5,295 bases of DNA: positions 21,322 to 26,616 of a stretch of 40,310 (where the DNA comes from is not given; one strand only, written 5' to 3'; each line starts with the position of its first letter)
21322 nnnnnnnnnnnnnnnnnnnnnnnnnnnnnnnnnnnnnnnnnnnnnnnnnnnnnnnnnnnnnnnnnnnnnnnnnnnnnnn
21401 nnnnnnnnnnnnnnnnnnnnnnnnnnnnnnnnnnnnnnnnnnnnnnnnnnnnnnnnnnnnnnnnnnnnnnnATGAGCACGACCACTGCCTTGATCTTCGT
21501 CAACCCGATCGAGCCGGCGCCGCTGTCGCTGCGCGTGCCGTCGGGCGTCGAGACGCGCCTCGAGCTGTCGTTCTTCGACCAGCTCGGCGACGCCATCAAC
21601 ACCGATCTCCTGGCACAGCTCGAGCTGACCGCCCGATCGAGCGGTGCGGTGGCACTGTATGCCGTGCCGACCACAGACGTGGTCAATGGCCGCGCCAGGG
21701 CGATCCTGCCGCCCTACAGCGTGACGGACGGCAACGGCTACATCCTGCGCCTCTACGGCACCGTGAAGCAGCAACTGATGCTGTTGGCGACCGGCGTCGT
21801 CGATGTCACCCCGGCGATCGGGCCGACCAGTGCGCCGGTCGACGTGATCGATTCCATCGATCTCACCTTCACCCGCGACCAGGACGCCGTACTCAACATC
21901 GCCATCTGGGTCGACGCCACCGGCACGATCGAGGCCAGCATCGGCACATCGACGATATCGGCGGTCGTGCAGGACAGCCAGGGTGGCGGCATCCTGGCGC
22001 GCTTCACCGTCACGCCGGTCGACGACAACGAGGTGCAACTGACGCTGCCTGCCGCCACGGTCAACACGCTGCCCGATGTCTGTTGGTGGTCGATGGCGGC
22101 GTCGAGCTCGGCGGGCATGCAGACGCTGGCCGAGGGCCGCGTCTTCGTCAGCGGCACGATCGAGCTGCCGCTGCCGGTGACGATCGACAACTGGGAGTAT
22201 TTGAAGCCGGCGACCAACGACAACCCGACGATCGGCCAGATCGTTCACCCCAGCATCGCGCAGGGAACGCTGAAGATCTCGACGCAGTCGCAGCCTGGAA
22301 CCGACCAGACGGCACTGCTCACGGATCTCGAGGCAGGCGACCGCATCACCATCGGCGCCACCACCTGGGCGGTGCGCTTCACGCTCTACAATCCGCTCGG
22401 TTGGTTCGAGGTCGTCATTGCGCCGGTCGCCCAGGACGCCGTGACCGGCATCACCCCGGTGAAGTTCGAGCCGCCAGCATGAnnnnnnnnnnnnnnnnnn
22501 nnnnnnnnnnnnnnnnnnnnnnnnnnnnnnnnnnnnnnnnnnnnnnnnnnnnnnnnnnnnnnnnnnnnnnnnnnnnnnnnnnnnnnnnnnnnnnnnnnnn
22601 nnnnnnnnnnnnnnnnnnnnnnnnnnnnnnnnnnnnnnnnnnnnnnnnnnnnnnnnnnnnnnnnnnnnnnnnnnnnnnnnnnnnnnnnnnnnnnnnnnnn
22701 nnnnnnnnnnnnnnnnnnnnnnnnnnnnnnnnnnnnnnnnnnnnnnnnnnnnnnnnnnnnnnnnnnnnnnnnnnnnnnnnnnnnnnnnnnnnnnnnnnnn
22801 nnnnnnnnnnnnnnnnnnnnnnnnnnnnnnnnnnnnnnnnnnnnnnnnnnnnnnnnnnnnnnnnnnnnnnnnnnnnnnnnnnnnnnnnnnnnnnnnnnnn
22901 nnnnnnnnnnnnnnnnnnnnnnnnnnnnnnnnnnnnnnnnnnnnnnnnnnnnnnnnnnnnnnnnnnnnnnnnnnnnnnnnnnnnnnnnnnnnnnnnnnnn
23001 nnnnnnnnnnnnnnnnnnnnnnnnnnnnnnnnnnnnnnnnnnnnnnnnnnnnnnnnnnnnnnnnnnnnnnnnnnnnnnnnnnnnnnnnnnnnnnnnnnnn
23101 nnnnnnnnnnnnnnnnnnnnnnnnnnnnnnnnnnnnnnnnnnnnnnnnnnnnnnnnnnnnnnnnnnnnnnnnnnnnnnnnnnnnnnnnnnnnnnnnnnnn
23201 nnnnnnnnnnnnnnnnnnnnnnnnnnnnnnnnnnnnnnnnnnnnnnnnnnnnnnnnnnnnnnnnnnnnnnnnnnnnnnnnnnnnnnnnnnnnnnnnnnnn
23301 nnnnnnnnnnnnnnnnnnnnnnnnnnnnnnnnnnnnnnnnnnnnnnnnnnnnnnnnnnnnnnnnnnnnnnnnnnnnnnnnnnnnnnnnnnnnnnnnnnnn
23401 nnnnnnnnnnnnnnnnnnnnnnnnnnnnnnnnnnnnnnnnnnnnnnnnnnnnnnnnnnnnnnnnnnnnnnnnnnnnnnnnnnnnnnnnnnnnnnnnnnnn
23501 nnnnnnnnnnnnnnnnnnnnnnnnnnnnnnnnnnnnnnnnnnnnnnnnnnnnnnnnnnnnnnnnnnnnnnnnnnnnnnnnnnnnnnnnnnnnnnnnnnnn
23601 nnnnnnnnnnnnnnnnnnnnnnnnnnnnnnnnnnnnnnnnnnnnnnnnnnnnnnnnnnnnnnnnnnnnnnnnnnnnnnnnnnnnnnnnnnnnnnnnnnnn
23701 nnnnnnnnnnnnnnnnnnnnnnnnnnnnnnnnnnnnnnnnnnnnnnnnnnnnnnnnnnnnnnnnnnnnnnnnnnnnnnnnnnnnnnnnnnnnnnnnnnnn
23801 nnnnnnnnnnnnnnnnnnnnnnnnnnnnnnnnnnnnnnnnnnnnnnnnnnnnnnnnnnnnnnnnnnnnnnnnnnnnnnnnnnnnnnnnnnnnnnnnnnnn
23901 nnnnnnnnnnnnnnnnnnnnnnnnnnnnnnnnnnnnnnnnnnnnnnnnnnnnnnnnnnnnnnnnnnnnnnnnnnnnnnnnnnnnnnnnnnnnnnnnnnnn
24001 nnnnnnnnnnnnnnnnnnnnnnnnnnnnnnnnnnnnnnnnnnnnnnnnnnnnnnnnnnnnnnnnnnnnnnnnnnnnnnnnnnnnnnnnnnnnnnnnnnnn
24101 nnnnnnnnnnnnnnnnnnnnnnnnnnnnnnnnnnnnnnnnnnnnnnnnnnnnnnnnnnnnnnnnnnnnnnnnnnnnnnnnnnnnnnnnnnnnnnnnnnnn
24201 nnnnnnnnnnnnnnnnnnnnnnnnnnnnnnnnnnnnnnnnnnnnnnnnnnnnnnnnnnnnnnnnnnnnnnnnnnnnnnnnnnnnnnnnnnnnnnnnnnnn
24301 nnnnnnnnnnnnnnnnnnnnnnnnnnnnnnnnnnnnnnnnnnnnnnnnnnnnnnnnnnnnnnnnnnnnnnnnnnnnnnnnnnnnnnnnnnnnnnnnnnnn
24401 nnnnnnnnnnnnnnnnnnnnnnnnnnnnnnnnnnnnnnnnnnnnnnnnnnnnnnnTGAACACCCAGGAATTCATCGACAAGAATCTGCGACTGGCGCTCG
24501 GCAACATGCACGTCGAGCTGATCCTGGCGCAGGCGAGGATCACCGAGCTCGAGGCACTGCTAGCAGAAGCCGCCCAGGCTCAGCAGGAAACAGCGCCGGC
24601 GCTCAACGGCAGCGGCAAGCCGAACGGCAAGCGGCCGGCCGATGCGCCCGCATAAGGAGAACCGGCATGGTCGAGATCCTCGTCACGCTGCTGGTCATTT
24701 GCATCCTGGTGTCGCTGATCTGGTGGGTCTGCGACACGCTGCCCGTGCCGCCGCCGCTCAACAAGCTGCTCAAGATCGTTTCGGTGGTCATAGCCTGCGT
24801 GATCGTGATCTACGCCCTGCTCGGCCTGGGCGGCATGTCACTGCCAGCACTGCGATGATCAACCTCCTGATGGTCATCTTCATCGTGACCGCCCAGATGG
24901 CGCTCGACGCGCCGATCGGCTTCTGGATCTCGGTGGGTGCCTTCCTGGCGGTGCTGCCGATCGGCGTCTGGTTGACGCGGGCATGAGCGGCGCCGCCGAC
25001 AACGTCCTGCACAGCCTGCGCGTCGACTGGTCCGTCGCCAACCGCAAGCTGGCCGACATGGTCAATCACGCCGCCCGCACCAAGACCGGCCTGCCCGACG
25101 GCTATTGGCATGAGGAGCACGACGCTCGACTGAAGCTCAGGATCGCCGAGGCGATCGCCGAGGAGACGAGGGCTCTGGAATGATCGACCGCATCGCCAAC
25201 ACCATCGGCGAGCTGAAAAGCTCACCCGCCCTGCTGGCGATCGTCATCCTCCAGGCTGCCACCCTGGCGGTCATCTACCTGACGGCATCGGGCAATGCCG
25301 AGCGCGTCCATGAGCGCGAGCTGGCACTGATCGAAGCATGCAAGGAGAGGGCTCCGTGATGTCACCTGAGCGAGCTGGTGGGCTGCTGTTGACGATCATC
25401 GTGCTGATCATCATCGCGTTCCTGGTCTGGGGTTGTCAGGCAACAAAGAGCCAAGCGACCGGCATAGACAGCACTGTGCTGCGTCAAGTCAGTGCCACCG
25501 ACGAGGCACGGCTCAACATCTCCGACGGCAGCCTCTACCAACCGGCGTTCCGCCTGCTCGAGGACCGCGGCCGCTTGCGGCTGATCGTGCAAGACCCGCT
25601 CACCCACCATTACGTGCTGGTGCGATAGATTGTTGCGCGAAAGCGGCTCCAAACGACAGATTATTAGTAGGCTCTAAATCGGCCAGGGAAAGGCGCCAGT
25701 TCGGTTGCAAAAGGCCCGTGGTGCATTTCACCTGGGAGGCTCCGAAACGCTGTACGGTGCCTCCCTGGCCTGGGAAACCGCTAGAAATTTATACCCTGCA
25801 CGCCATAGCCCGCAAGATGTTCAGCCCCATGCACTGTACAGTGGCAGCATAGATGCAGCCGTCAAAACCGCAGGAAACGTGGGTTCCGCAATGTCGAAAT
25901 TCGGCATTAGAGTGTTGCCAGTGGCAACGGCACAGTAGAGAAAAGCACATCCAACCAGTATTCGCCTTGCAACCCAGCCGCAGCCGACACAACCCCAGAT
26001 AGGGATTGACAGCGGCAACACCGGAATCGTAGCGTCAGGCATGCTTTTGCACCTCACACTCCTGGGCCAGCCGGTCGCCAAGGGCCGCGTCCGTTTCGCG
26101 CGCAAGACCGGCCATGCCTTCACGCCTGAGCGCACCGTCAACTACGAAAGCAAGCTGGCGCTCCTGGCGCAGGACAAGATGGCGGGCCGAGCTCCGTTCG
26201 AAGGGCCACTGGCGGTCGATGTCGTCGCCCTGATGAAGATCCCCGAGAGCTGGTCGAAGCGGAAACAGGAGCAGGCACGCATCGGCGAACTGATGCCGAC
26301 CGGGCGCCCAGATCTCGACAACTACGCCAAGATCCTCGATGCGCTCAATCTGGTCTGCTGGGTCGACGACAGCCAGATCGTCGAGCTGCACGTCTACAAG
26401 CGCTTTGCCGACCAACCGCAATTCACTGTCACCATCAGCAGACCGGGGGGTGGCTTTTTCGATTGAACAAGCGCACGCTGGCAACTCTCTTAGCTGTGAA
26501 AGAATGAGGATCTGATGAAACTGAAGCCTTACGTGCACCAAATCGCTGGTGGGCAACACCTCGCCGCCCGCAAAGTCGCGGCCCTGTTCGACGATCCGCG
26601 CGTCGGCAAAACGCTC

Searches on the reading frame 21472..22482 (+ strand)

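Call 63: search_protein_families(library=pfam, proteins=[window:21472-22482:+], max_evalue=0.01)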
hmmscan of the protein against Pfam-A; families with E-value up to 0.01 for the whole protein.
window:21472-22482:+ (336 aa): 1 family
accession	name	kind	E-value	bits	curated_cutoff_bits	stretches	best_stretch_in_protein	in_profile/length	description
PF23926.2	LtfC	-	9.6e-05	23.3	27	1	157-226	30-99/100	LtfC-like, beta-sandwich domain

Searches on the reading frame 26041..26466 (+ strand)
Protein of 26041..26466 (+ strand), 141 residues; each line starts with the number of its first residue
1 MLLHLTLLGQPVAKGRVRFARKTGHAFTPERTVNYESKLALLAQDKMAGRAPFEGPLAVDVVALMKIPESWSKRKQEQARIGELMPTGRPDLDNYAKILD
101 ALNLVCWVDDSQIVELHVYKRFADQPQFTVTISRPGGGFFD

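Call 9: search_protein_families(library=pfam, proteins=[window:26041-26466:+], max_evalue=0.01)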
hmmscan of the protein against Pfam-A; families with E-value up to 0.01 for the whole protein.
window:26041-26466:+ (141 aa): 1 family
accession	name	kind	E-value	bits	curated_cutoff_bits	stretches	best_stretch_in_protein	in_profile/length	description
PF05866.16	RusA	-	3.6e-33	115.3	22.8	1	9-132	2-123/124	Endodeoxyribonuclease RusA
